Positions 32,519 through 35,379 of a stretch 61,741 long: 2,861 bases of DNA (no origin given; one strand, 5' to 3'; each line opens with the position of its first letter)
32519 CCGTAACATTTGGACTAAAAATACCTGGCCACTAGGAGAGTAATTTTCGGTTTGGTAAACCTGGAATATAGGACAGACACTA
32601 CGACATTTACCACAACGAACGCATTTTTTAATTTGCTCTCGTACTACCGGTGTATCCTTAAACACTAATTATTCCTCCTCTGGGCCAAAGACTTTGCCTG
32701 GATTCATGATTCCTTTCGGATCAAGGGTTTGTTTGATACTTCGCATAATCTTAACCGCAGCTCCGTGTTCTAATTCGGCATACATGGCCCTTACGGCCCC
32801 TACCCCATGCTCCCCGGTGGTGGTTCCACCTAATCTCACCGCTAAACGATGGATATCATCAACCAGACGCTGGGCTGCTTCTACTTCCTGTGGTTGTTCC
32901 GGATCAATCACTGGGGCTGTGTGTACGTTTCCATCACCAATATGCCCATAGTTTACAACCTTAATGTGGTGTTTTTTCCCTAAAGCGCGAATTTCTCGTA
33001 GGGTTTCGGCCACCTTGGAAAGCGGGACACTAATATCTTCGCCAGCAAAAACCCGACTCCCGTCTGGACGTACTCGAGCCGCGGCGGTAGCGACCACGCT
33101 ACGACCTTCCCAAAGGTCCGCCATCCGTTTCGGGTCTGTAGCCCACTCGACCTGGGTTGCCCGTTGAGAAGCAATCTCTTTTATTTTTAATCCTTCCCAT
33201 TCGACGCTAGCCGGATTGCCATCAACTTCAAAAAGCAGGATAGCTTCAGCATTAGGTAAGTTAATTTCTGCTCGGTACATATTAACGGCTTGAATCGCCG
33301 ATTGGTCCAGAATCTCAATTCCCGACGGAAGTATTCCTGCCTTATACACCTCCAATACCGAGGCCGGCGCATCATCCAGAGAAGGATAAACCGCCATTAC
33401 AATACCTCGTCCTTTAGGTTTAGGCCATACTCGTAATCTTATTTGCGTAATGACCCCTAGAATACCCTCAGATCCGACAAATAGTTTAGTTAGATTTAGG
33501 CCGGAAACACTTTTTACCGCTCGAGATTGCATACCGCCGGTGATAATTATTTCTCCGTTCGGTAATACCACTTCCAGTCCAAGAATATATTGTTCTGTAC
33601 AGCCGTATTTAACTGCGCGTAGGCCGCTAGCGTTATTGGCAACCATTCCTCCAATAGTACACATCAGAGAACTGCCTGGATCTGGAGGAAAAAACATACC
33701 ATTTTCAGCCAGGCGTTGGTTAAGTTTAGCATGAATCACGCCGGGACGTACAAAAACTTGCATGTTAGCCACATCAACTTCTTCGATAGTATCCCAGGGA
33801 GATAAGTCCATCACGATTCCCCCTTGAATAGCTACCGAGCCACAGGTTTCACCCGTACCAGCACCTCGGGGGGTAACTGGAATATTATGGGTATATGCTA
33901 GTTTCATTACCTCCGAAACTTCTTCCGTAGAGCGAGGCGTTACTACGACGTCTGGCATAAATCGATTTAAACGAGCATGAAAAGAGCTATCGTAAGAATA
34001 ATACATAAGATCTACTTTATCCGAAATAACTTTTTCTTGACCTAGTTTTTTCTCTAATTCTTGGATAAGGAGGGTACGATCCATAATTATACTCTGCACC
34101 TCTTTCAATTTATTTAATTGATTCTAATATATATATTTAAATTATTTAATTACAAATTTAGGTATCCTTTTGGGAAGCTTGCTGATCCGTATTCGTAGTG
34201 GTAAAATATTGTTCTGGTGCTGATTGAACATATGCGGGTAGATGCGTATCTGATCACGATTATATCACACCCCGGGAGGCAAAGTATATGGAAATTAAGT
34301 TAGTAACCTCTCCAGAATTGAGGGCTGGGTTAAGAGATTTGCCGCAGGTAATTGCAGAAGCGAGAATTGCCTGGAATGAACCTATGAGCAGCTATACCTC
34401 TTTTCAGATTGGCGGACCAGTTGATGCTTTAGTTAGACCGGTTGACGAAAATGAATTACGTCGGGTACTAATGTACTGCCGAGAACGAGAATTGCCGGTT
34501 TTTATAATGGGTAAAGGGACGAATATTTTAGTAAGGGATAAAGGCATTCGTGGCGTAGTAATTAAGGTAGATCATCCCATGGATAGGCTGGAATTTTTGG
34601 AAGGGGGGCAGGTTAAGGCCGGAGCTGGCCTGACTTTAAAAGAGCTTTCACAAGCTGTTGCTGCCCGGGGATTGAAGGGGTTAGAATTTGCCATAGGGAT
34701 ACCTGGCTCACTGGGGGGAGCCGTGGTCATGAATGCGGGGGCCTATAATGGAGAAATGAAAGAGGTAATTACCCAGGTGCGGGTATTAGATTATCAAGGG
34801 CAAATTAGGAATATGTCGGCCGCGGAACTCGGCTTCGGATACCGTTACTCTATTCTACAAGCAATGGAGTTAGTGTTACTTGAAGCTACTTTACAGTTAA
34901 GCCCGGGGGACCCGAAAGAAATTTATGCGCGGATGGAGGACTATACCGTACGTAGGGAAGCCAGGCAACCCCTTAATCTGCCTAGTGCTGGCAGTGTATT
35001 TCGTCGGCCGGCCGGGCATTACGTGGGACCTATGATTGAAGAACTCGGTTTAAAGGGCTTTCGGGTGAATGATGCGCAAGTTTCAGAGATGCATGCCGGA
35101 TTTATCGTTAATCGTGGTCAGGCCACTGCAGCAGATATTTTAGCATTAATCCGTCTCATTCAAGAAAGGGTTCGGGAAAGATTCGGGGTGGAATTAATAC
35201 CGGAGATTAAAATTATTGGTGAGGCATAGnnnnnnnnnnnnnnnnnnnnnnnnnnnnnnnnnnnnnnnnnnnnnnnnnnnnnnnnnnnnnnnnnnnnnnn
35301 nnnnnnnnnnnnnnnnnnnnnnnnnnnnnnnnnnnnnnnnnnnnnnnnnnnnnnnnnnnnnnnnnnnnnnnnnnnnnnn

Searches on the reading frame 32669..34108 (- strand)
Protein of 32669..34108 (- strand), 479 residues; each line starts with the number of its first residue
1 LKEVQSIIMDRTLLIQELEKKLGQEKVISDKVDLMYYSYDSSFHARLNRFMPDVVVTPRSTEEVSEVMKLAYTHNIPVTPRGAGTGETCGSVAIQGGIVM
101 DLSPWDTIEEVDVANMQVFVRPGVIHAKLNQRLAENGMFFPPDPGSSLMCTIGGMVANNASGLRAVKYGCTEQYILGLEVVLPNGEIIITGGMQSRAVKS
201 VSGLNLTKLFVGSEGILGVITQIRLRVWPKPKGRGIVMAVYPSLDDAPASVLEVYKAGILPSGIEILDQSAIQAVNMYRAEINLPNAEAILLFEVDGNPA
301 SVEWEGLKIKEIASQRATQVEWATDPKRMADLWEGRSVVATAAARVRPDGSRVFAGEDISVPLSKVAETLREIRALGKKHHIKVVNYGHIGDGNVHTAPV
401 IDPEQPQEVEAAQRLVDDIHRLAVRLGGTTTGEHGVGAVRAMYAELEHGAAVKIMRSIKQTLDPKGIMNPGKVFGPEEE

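Call 7: search_protein_families(library=pfam, proteins=[window:32669-34108:-], max_evalue=0.01)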
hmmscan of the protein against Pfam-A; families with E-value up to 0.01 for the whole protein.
window:32669-34108:- (479 aa): 2 families
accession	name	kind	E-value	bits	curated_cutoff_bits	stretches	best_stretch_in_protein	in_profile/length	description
PF02913.24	FAD-oxidase_C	-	6.1e-58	196.9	21.2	1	231-473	2-248/248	FAD linked oxidases, C-terminal domain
PF01565.28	FAD_binding_4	-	5.2e-41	140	26.4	1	52-190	1-138/139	FAD binding domain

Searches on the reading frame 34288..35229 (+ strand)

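Call 7: search_protein_families(library=pfam, proteins=[window:34288-35229:+], max_evalue=0.01)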
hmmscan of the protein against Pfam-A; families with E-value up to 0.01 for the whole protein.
window:34288-35229:+ (313 aa): 2 families
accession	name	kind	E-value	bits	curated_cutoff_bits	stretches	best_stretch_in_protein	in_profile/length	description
PF02873.21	MurB_C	-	3.4e-36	123.8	27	1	211-310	1-99/99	UDP-N-acetylenolpyruvoylglucosamine reductase, C-terminal domain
PF01565.28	FAD_binding_4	-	5.4e-28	97.9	26.4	1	46-176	2-138/139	FAD binding domain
